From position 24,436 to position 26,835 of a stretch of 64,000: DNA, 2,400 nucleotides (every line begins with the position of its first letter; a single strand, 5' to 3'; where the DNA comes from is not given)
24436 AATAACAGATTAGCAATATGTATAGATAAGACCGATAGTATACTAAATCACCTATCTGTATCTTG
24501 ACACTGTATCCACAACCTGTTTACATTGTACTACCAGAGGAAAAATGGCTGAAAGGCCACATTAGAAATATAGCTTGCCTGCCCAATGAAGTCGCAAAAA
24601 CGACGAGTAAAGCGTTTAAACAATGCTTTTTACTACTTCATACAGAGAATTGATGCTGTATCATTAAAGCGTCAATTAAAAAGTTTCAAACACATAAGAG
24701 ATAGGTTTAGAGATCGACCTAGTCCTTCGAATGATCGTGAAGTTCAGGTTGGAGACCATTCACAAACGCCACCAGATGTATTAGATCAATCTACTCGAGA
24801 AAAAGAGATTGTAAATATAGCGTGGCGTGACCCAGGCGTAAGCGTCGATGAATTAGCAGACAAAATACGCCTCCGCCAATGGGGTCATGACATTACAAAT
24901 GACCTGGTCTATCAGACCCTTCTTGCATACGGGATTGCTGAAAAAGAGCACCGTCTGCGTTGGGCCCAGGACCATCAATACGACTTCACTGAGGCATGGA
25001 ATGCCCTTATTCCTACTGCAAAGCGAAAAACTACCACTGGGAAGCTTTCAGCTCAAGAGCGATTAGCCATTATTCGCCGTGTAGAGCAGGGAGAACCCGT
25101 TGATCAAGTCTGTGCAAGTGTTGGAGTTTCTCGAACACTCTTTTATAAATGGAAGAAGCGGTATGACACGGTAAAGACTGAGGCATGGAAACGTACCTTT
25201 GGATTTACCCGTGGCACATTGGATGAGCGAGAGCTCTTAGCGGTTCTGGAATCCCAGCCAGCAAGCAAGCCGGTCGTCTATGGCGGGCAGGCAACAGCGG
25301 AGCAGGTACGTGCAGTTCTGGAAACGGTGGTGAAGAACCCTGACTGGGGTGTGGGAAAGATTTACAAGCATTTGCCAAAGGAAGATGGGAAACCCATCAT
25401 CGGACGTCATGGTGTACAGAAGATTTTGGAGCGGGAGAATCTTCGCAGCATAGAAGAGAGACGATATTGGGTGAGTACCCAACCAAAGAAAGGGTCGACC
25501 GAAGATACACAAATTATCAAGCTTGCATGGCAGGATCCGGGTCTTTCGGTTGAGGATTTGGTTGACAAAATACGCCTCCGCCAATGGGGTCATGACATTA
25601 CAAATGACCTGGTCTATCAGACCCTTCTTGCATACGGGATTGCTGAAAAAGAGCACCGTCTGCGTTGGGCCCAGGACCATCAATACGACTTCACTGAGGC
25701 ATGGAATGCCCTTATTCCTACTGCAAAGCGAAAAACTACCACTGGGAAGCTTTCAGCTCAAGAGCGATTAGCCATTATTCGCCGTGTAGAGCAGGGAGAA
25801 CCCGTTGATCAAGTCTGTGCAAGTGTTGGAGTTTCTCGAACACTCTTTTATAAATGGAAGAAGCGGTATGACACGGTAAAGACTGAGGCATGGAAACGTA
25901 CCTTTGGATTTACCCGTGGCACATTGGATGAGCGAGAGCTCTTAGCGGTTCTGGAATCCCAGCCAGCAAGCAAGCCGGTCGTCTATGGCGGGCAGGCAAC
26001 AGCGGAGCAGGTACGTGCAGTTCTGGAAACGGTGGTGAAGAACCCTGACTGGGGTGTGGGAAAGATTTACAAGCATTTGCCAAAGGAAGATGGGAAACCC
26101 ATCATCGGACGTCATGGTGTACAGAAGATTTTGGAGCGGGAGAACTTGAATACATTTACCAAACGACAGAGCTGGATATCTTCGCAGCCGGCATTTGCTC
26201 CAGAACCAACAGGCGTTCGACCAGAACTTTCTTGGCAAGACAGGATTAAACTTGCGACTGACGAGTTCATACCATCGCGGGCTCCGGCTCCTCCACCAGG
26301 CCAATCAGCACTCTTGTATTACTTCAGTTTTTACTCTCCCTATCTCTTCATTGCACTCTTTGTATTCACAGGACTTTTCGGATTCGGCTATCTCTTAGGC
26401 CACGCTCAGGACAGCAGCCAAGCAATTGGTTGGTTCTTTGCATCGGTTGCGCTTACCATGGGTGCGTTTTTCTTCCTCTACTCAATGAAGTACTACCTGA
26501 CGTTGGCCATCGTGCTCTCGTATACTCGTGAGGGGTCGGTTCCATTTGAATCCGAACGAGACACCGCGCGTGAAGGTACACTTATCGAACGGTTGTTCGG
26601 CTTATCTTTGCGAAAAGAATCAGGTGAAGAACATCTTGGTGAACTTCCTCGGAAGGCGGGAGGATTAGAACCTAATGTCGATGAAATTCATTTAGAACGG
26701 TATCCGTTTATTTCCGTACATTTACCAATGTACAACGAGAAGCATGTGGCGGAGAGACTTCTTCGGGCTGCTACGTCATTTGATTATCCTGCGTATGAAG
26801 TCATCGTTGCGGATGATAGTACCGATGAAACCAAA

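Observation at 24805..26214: Perfect 581-bp tandem duplication of a transposase-derived (IS630-like) HTH module at the N-terminus of the giant protein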

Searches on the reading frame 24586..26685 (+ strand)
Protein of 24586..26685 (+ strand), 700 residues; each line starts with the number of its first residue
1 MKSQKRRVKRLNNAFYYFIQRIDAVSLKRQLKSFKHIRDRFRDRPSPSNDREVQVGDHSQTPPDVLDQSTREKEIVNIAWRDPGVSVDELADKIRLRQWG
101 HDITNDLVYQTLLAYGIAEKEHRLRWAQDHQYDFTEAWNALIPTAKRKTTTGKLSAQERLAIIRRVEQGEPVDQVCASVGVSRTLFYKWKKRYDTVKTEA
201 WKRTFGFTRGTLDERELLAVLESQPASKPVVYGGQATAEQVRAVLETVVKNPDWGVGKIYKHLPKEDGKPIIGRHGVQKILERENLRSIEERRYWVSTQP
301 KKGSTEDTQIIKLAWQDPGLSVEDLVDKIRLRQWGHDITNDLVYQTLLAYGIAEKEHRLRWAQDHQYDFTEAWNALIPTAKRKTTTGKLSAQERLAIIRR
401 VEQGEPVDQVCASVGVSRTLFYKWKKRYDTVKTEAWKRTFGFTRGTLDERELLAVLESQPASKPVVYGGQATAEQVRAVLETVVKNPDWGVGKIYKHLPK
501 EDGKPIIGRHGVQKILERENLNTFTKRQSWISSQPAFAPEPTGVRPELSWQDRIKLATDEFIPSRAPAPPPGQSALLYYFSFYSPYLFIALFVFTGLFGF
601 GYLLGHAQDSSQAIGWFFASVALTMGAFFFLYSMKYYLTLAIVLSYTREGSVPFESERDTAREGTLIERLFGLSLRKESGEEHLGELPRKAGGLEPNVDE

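Call 5: search_protein_families(library=pfam, proteins=[window:24586-26685:+], max_evalue=0.01)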
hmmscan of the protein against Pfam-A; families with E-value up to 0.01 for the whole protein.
window:24586-26685:+ (700 aa): 15 families
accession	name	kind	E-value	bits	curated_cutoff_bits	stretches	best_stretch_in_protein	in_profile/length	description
PF13384.12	HTH_23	-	2.1e-20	72.3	24.6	2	154-193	2-41/50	Homeodomain-like domain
PF01527.26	HTH_Tnp_1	-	6.8e-17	61.9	24.1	2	152-194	5-48/75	Transposase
PF13518.12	HTH_28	-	7.8e-17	61.5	25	2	158-195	1-38/52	Helix-turn-helix domain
PF13551.12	HTH_29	-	2.5e-14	53.5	28.1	2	159-195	1-38/64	Winged helix-turn helix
PF02796.21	HTH_7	-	1.5e-09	38.2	23.8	2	160-188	12-40/45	Helix-turn-helix domain of resolvase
PF13565.12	HTH_32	-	1.6e-07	32.2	33.7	0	228-281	25-73/73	Homeodomain-like domain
PF13022.12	HTH_Tnp_1_2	-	2.5e-06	28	27.9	0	171-196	28-53/122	Helix-turn-helix of insertion element transposase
PF13276.12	HTH_21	-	1.9e-05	25.2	28.1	0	243-293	9-59/60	HTH-like domain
PF01710.22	HTH_Tnp_IS630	-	0.00042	20.8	21.3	0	159-204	8-53/119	Transposase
PF08281.18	Sigma70_r4_2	-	0.00044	20.3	25.7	0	153-185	10-42/54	Sigma-70, region 4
PF07862.16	Nif11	-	0.00049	20.8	23.8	0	118-138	27-47/48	Nif11 domain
PF20901.3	Sf6_terminase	-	0.0012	19.3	27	0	161-194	8-42/106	Bacteriophage Sf6, terminase small subunit-like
PF07374.17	DUF1492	-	0.0029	18.2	21.5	0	172-192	74-94/100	Protein of unknown function (DUF1492)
PF13412.12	HTH_24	-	0.0074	16.3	21.9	0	71-95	4-28/48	Winged helix-turn-helix DNA-binding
PF04218.19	CENP-B_N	-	0.0088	16.1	21.2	0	157-192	10-45/53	CENP-B N-terminal DNA-binding domain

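Call 14: search_protein_families(library=ncbifam, proteins=[window:24586-26685:+], max_evalue=0.01)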
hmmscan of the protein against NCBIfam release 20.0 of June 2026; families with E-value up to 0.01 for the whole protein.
window:24586-26685:+ (700 aa): 8 families
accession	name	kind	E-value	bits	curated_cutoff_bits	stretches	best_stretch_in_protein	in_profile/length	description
NF033577.2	transpos_IS481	equivalog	3.1e-24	86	224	2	159-200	2-44/284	IS481 family transposase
NF033516.0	transpos_IS3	equivalog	4.5e-17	62.3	160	2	154-303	85-198/369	IS3 family transposase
NF033545.0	transpos_IS630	equivalog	3.7e-13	49.6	100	2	393-497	1-107/299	IS630 family transposase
NF049902.1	FTL_1293_fam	exception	1.4e-06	28.6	170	0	161-191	14-44/150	FTL_1293 family small RNA FtrC-regulated protein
NF047595.1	IS66_ISRel24_TnpA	equivalog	1.9e-05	25.2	74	0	157-213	8-65/113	IS66-like element accessory protein TnpA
NF006928.0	PRK09413.1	subfamily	0.0005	20.6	229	0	154-195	13-55/121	IS2 repressor TnpA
NF003361.0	PRK04435.1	equivalog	0.0022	17.8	131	0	171-198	37-64/148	ACT domain-containing protein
NF047593.1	IS66_ISAeme5_TnpA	equivalog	0.0033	17.9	28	0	176-207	24-53/79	IS66 family insertion sequence element accessory protein TnpA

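Call 28: find_related_loci(query=window:24586-26685:+, collection=genome_contigs, flank=10000)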
Query window:24586-26685:+ (700 aa) in genome_contigs; peptide patterns used: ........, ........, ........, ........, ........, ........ (x = any residue, [..] = any of these).
103 stretches matched a pattern; 7 encode a relative of the query (tblastn E <= 1e-3); 7 distinct loci.
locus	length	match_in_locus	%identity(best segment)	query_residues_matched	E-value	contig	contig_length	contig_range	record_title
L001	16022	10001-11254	29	75-700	2e-41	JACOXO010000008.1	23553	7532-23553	MAG: Candidatus Gottesmanbacteria bacterium isolate NC_groundwater_155_Ag_S-0.1um_35_9 S4_GD2017_2_S1_scaffold_1692, who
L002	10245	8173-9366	31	72-665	2e-34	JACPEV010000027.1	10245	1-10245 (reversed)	MAG: Candidatus Curtissbacteria bacterium isolate NC_groundwater_344_Ag_B-0.1um_41_20 GD18-4_B1_scaffold_1749816, whole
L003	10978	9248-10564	28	151-700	2e-32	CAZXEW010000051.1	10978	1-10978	MAG TPA_asm: uncultured Gammaproteobacteria bacterium isolate binchicken_co203_146 genome assembly, contig: k141_1951405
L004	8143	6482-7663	27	69-694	4e-29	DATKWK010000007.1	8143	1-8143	MAG TPA_asm: Candidatus Bathyarchaeia archaeon isolate SMAG_U14161 k141_39838, whole genome shotgun sequence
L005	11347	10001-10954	29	154-665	3e-21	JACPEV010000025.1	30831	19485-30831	MAG: Candidatus Curtissbacteria bacterium isolate NC_groundwater_344_Ag_B-0.1um_41_20 GD18-4_B1_scaffold_1612019, whole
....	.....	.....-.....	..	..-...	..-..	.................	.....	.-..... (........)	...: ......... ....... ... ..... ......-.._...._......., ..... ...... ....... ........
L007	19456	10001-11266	29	105-700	1e-31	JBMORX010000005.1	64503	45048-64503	MAG: Patescibacteria group bacterium isolate Betzabe_MAG191 MAG191_5, whole genome shotgun sequence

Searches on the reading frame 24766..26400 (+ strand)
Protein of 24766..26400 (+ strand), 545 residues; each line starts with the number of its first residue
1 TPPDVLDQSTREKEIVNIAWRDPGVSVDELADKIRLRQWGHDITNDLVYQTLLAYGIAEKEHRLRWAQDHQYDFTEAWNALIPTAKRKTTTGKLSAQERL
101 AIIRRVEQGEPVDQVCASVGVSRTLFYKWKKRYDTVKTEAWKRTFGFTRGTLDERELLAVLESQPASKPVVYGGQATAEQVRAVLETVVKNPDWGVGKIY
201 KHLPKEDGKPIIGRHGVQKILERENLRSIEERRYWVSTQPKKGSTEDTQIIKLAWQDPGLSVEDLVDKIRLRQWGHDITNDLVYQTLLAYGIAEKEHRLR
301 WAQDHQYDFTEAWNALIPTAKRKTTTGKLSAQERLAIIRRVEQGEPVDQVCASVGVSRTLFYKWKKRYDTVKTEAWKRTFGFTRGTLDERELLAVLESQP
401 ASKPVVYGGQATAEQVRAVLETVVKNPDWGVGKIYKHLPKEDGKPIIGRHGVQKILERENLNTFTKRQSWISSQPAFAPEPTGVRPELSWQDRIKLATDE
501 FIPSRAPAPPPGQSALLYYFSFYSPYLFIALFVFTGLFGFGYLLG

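Call 30: find_related_loci(query=window:24766-26400:+, collection=metagenome_contigs, flank=10000)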
Query window:24766-26400:+ (545 aa) in metagenome_contigs; peptide patterns used: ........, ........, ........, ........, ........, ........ (x = any residue, [..] = any of these).
159 stretches matched a pattern; 37 encode a relative of the query (tblastn E <= 1e-3); 37 distinct loci.
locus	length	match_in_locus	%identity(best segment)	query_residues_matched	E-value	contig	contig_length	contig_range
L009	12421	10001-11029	27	5-545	1e-16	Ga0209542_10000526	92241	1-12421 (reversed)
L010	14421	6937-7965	27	5-545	1e-16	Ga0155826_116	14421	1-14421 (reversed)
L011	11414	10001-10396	30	84-377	5e-11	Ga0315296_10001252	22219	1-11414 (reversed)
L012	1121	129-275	47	88-369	1e-6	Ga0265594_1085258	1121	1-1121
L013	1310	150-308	36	86-378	2e-6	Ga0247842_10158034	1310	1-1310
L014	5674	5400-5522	44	95-370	3e-6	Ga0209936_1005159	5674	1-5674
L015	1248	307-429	44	95-370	2e-6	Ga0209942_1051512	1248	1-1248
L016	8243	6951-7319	27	87-461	5e-6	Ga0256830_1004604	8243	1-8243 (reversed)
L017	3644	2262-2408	37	95-378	7e-6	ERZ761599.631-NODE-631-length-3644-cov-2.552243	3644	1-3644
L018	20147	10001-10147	37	95-378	8e-6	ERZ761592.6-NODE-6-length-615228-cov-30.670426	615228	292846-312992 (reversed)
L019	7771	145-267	41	95-370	2e-5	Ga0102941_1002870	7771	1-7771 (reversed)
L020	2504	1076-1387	27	107-468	2e-5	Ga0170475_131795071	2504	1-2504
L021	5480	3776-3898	41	95-370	2e-5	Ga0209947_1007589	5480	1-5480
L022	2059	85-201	38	97-370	2e-5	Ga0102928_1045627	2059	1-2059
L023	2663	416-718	27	106-455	3e-5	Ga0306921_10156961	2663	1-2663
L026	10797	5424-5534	49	99-369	5e-5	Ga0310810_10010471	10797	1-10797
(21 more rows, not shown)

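Call 73: search_protein_families(library=ncbifam, proteins=[L016:6966-7967:+, L019:136-1299:+, L026:5376-6323:+], max_evalue=0.00001)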
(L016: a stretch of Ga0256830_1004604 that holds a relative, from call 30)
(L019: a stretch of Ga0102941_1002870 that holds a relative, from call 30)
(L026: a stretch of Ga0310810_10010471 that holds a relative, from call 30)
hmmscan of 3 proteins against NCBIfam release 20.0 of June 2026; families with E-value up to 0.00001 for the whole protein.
L016:6966-7967:+ (334 aa): 4 families
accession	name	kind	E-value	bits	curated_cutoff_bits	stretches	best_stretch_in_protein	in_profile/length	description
NF033577.2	transpos_IS481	equivalog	8.1e-57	192.9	224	1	10-312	2-281/284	IS481 family transposase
NF033516.0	transpos_IS3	equivalog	4.5e-23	82.1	160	1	22-314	102-368/369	IS3 family transposase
NF033545.0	transpos_IS630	equivalog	2.2e-10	40.5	100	1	10-130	2-122/299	IS630 family transposase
NF033546.1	transpos_IS21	equivalog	3.7e-06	26.7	160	1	224-308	198-276/294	IS21 family transposase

L019:136-1299:+ (388 aa): 4 families
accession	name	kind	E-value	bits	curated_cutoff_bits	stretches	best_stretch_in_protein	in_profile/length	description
NF033577.2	transpos_IS481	equivalog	6.4e-45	153.9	224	1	7-300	1-284/284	IS481 family transposase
NF033516.0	transpos_IS3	equivalog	2.1e-29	102.9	160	1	76-299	140-368/369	IS3 family transposase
NF033545.0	transpos_IS630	equivalog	8.5e-13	48.4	100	1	7-127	1-120/299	IS630 family transposase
NF033546.1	transpos_IS21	equivalog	8e-10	38.7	160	1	14-304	4-286/294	IS21 family transposase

L026:5376-6323:+ (316 aa): 5 families
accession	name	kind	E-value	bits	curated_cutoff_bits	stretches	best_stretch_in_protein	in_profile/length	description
NF033577.2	transpos_IS481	equivalog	9e-84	281.3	224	1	17-304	2-284/284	IS481 family transposase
NF033516.0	transpos_IS3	equivalog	9.5e-27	94.2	160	1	28-302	100-367/369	IS3 family transposase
NF033594.2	transpos_ISNCY_2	equivalog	2.7e-17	63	250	1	19-269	1-260/368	ISNCY family transposase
NF033545.0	transpos_IS630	equivalog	6.5e-13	48.8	100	1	22-125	7-113/299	IS630 family transposase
NF033546.1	transpos_IS21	equivalog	5.5e-08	32.7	160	1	33-306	13-284/294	IS21 family transposase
